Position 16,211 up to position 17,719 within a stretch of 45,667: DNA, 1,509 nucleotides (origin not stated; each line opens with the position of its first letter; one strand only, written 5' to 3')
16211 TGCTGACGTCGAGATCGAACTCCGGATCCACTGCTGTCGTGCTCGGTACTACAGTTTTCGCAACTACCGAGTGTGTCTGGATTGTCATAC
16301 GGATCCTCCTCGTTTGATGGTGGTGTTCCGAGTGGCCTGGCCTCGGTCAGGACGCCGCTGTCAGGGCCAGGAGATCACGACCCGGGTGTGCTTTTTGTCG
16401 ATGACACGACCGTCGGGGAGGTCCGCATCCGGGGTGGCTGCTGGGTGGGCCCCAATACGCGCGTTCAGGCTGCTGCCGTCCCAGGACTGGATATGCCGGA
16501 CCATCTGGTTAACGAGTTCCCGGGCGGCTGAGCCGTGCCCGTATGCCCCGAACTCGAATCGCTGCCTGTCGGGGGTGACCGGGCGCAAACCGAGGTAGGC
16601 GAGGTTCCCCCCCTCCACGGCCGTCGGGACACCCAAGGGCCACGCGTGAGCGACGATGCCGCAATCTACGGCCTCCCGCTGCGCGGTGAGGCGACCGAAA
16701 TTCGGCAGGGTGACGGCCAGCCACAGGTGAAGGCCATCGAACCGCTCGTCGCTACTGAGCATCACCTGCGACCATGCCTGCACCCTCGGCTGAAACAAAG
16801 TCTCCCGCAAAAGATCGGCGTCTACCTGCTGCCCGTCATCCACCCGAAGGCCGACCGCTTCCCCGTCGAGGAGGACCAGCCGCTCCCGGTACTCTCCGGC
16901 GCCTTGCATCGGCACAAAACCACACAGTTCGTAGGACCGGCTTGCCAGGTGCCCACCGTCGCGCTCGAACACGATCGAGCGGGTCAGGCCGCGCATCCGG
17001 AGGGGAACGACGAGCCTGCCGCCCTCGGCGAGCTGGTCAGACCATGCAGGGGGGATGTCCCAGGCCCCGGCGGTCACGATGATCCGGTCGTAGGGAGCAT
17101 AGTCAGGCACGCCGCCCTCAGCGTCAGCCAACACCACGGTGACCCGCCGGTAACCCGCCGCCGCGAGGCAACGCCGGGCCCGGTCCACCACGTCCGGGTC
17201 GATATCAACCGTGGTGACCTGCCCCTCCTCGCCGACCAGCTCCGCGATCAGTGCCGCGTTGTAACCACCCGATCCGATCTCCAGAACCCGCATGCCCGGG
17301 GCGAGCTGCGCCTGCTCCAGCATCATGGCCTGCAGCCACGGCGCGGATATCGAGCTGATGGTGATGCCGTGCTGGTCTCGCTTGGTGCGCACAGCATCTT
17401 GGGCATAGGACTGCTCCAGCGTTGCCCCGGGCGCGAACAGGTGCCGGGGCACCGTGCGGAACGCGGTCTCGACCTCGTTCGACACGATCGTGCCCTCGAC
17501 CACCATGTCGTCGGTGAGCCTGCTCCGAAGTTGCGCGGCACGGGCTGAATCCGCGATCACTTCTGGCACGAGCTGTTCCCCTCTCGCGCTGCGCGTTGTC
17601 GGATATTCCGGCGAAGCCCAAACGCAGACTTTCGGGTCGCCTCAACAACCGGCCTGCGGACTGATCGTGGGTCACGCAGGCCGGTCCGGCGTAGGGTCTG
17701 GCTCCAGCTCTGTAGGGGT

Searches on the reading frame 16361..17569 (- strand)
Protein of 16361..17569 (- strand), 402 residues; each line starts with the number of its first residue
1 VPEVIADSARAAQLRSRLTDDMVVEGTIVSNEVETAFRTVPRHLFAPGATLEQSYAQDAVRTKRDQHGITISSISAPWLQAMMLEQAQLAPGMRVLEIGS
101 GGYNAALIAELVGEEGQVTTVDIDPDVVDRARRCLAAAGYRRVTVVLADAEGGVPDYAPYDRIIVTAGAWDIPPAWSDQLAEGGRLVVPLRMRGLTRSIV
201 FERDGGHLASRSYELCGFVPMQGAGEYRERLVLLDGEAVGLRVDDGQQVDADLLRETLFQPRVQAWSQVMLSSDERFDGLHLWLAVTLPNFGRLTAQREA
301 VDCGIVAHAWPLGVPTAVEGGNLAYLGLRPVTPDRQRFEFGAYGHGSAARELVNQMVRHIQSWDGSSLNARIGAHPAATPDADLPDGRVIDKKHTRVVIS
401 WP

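Call 5: search_protein_families(library=pfam, proteins=[window:16361-17569:-], max_evalue=0.01)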
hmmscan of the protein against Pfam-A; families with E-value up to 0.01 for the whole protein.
window:16361-17569:- (402 aa): 10 families
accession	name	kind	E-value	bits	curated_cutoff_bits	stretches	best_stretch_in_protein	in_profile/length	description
PF01135.25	PCMT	-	2.9e-45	155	20.3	1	17-223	5-207/210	Protein-L-isoaspartate(D-aspartate) O-methyltransferase (PCMT)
PF13847.12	Methyltransf_31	-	4.8e-08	33.2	27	1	91-163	3-78/145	Methyltransferase domain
PF13649.12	Methyltransf_25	-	1.3e-07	32.6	27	1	95-178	1-84/97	Methyltransferase domain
PF08241.18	Methyltransf_11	-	0.00021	22.3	21.2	1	96-167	1-68/95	Methyltransferase domain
PF01596.23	Methyltransf_3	-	0.00031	20.6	22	1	88-147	41-102/204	O-methyltransferase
PF01209.24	Ubie_methyltran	-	0.00081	19.2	20.1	1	78-165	35-122/233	ubiE/COQ5 methyltransferase family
PF00398.26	RrnaAD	-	0.0024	17.5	24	1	83-150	22-85/263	Ribosomal RNA adenine dimethylase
PF08242.18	Methyltransf_12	-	0.003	18.7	30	1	96-164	1-70/98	Methyltransferase domain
PF13578.12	Methyltransf_24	-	0.0087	17.4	26.3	0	96-163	1-72/105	Methyltransferase domain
PF01564.23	Spermine_synth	-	0.0095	15.9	22.9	0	101-165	26-97/186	Spermine/spermidine synthase domain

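Call 12: search_solved_structures(query=window:16361-17569:-, max_evalue=0.001, show_alignments=1)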
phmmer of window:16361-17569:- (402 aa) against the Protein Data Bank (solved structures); distinct sequences matched with E-value up to 0.001: 22.
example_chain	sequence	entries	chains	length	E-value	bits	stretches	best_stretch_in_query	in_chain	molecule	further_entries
2yxe_A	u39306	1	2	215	8.7e-31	110.5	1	17-224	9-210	Protein-L-isoaspartate O-methyltransferase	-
1jg1_A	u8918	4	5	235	9.8e-31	110.3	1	17-226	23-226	protein-L-isoaspartate O-methyltransferase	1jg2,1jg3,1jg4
1dl5_A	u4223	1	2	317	4.3e-29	104.9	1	29-207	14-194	PROTEIN-L-ISOASPARTATE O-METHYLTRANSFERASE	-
4o29_A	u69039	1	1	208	5.8e-25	91.3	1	14-221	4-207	Protein-L-isoaspartate O-methyltransferase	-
4l7v_A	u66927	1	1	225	1.6e-21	80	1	22-222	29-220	Protein-L-isoaspartate O-methyltransferase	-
3lbf_A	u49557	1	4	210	3.6e-16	62.3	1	18-221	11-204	Protein-L-isoaspartate O-methyltransferase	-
1vbf_A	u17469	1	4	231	3e-14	56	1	28-193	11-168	231aa long hypothetical protein-L-isoaspartate O-methyltransferase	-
8qby_t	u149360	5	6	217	5.2e-13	51.9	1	12-193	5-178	Protein-L-isoaspartate O-methyltransferase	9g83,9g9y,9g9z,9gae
1i1n_A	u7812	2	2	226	2.6e-12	49.6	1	72-195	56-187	PROTEIN-L-ISOASPARTATE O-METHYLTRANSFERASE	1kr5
1r18_A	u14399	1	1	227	1e-10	44.4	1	68-196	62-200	Protein-L-isoaspartate(D-aspartate)-O-methyltransferase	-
5n5d_A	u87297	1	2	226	4.3e-05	25.9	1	71-188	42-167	Methyltransferase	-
3dh0_A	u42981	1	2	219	9.4e-05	24.7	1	83-154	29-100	SAM dependent methyltransferase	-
6jcl_A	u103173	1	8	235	0.00011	24.5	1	90-204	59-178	Probable O-methyltransferase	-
9oma_A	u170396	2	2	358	0.00012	24.4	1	18-135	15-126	Protein-L-isoaspartate O-methyltransferase domain-containing protein 1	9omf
6jcm_A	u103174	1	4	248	0.00014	24.2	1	90-204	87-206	Probable O-methyltransferase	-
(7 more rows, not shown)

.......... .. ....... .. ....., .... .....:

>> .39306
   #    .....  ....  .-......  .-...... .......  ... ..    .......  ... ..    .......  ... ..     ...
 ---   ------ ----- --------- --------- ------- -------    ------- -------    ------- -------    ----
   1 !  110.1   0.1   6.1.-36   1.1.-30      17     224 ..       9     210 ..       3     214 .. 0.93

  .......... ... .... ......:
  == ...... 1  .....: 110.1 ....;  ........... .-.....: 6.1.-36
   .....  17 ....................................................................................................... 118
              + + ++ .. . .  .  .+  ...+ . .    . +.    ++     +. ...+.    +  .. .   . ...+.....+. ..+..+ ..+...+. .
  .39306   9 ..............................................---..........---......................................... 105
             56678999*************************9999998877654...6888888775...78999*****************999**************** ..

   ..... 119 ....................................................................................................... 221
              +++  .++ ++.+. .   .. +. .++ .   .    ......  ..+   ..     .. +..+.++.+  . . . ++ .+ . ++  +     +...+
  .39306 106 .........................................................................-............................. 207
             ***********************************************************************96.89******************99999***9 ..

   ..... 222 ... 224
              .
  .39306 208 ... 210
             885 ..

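Call 32: find_homologous_proteins(query=window:16361-17569:-, max_evalue=1e-10)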
Query window:16361-17569:- (402 aa): 4891 proteins with E <= 1e-10 among 8000 candidates; the best 120 are listed.
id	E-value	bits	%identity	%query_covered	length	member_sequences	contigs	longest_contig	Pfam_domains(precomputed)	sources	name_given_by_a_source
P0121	1.2e-266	902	100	100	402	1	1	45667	PF13847.13,PF13649.13,PF01135.26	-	-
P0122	3.7e-210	716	80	100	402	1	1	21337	PF13847.13,PF13649.13,PF01596.24,PF01135.26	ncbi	-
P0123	2.5e-206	703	79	98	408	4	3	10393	PF13847.13,PF13649.13,PF01596.24,PF01135.26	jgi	jgi:protein-L-isoaspartate(D-aspartate) O-methyltransferase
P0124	1.3e-204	698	79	99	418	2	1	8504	PF13847.13,PF13649.13,PF01135.26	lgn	-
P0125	5.3e-204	696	79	100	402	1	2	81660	PF13847.13,PF13649.13,PF01135.26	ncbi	ncbi:MAG: methyltransferase, FxLD system [Pseudonocardiaceae bacterium]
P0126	1.8e-202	691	78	100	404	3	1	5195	PF13847.13,PF13649.13,PF01135.26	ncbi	ncbi:MAG: methyltransferase, FxLD system [Pseudonocardiaceae bacterium]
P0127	8.2e-202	688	77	100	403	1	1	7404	PF13847.13,PF13649.13,PF01135.26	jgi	-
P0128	2.0e-200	684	78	100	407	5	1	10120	PF13847.13,PF13649.13,PF01135.26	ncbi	-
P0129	1.4e-196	671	78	99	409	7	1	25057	PF13847.13,PF13649.13,PF01596.24,PF01135.26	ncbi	-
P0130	1.7e-191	654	75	99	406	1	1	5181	PF13847.13,PF13649.13,PF01135.26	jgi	jgi:protein-L-isoaspartate(D-aspartate) O-methyltransferase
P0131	9.2e-189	646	72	99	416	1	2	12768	PF13847.13,PF13649.13,PF01135.26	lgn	-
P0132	1.8e-188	645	73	97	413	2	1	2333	PF13847.13,PF13649.13,PF01135.26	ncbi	ncbi:MAG: methyltransferase, FxLD system, partial [Pseudonocardiaceae bacterium]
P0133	5.2e-184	630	71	99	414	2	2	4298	PF13847.13,PF13649.13,PF01135.26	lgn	-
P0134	3.2e-182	624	71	99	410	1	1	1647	PF13649.13,PF01135.26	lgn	-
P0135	7.3e-179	613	70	99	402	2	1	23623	PF13847.13,PF13649.13,PF01135.26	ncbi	ncbi:MAG: methyltransferase, FxLD system [Egibacteraceae bacterium]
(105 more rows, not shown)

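Call 34: search_protein_families(library=padloc, proteins=[window:16361-17569:-], max_evalue=0.001)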
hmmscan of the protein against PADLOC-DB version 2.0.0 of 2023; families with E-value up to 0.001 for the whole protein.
window:16361-17569:- (402 aa): 1 family
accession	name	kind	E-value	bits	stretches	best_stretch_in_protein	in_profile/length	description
PDLC04134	mad2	-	6.3e-22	76.1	1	46-192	249-398/492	mads_2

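Call 35: search_protein_families(library=ncbifam, proteins=[window:16361-17569:-], max_evalue=0.001)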
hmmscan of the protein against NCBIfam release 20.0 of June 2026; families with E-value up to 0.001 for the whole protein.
window:16361-17569:- (402 aa): 18 families
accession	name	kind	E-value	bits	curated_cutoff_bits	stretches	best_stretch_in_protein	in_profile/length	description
TIGR04364.1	methyltran_FxLD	equivalog_domain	8.2e-168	558.5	320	1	11-401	1-394/394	methyltransferase, FxLD system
NF010549.0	PRK13942.1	equivalog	1.7e-45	155.2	282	1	16-227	8-213/215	protein-L-isoaspartate O-methyltransferase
NF001453.0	PRK00312.1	equivalog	1.9e-45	155.1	188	1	13-223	9-211/217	protein-L-isoaspartate(D-aspartate) O-methyltransferase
TIGR04188.1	methyltr_grsp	subfamily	7.6e-41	140.7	380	1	55-194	73-209/363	ATP-grasp peptide maturase system methyltransferase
TIGR00080.1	pimt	equivalog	1.8e-40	139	159.05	1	15-223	7-210/216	protein-L-isoaspartate O-methyltransferase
NF010550.0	PRK13943.1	equivalog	2e-36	125.8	359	1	14-202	6-194/322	protein-L-isoaspartate O-methyltransferase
NF047649.1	MTase_UXPK_star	exception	2.2e-10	40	460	1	87-164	73-151/283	methyltransferase/UXPK-star double selenoprotein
NF041537.1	ArsM_AhpD_UU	exception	1.3e-09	37.3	510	1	88-189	73-174/345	arsenite methyltransferase/AhpD domain selenoprotein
NF008823.0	PRK11873.1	subfamily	3e-08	33.5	263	1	85-148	71-135/272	arsenite methyltransferase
TIGR02469.1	CbiT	equivalog_domain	1.5e-07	31.7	78.3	1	80-189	8-121/124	precorrin-6Y C5,15-methyltransferase (decarboxylating) subunit CbiT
NF043040.1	corrin_prot_MT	hypoth_equivalog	1.9e-06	27.5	180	1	81-151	32-100/216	corrinoid protein-associated methyltransferase CpaM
NF041536.1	ArsM_DUF2284_UU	exception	2e-06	26.4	575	1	89-181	74-166/459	arsenite methyltransferase/DUF2284 domain selenoprotein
NF001240.0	PRK00216.1-1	equivalog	6.6e-06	25.4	378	1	80-165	52-139/251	bifunctional demethylmenaquinone methyltransferase/2-methoxy-6-polyprenyl-1,4-benzoquinol methylase UbiE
NF001790.0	PRK00517.3-3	equivalog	3.2e-05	23.5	269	1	87-140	118-170/262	50S ribosomal protein L11 methyltransferase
NF001556.0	PRK00377.1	equivalog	3.4e-05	23.7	238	1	80-188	29-143/198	cobalt-precorrin-6Y C(15)-methyltransferase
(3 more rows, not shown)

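Call 36: find_encoding_contigs(protein=P0122, flank=10000, max_places=3)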
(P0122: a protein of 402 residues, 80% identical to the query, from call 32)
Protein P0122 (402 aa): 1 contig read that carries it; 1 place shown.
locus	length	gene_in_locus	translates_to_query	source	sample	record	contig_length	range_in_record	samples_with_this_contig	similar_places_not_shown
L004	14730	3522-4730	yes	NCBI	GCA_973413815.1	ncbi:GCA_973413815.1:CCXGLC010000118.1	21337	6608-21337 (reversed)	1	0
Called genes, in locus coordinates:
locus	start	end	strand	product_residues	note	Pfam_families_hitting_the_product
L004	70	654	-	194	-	PF00199:Catalase, PF06628:Catalase-rel (weak), PF18011:Catalase_C (faint)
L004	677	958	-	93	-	-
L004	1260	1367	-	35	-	-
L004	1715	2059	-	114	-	PF19760:DUF6247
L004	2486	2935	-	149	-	PF27520:SP15_N (faint)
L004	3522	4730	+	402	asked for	PF01135:PCMT, PF01596:Methyltransf_3 (weak), PF13649:Methyltransf_25 (weak), PF13847:Methyltransf_31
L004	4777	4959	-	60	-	-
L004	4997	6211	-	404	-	PF01381:HTH_3 (weak), PF13560:HTH_31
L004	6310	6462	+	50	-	-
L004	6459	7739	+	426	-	PF01135:PCMT, PF13649:Methyltransf_25 (weak), PF13847:Methyltransf_31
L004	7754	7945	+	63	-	-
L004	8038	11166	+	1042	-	PF04738:Lant_dehydr_N, PF14028:Lant_dehydr_C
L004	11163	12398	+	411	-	PF05147:LANC_like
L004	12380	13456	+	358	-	PF14028:Lant_dehydr_C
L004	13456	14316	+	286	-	-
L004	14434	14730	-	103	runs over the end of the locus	-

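Call 37: find_encoding_contigs(protein=P0125, flank=10000, max_places=3)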
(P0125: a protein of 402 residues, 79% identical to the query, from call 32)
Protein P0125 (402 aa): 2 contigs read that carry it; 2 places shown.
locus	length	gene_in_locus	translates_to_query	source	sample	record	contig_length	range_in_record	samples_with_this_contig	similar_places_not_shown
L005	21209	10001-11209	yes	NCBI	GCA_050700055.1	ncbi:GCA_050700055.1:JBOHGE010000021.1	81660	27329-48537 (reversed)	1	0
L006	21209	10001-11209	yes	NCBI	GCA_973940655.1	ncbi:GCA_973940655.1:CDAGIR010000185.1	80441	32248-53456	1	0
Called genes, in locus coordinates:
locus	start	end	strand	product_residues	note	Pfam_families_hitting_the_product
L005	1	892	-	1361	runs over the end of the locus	PF13365:Trypsin_2, PF13191:AAA_16, PF20703:nSTAND1, PF25172:Beta-prop_WDR3_2nd, PF24807:WD40_CDC20-Fz, PF24814:WD40_Prp19, PF25168:Beta-prop_WDR36-Utp21_2nd, PF25175:Beta-prop_WDR5, +123 more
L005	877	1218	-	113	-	PF19493:Trypco1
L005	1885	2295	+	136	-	PF01894:YjbQ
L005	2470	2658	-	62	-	PF04149:DUF397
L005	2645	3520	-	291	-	PF13560:HTH_31, PF19054:DUF5753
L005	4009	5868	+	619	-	PF00664:ABC_membrane, PF00005:ABC_tran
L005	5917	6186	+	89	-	PF02604:PhdYeFM_antitox (weak)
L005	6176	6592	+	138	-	PF01850:PIN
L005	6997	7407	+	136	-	PF01894:YjbQ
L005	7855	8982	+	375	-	PF13443:HTH_26, PF13560:HTH_31, PF01381:HTH_3 (weak)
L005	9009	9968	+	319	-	-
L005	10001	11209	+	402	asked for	PF01135:PCMT, PF13649:Methyltransf_25 (weak), PF13847:Methyltransf_31 (weak)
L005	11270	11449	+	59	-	-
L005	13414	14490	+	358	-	PF14028:Lant_dehydr_C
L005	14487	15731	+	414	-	PF05147:LANC_like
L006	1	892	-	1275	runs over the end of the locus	PF13365:Trypsin_2, PF13191:AAA_16, PF20703:nSTAND1, PF25172:Beta-prop_WDR3_2nd, PF25391:WD40_Gbeta, PF00400:WD40, PF23381:Beta-prop_IFT122_1st, PF23414:Beta-prop_EML_2, +103 more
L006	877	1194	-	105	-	PF19493:Trypco1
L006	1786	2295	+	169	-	PF01894:YjbQ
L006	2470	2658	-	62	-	PF04149:DUF397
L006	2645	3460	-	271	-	PF13560:HTH_31, PF19054:DUF5753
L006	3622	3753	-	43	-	-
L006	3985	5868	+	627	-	PF00664:ABC_membrane, PF00005:ABC_tran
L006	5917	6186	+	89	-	PF02604:PhdYeFM_antitox (weak)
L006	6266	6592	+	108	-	PF01850:PIN (weak)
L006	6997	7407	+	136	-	PF01894:YjbQ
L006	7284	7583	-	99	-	-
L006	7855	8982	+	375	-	PF13443:HTH_26, PF13560:HTH_31, PF01381:HTH_3 (weak)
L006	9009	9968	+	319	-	-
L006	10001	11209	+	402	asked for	PF01135:PCMT, PF13649:Methyltransf_25 (weak), PF13847:Methyltransf_31 (weak)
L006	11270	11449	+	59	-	-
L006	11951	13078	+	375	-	PF04738:Lant_dehydr_N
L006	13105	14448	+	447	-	PF04738:Lant_dehydr_N, PF14028:Lant_dehydr_C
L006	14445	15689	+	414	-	PF05147:LANC_like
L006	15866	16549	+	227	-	PF14028:Lant_dehydr_C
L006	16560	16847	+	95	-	-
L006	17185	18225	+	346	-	-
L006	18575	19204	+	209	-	PF13676:TIR_2, PF20703:nSTAND1 (weak)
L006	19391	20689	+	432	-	PF13173:AAA_14, PF13635:DUF4143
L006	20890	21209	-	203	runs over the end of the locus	PF08768:THAP4_heme-bd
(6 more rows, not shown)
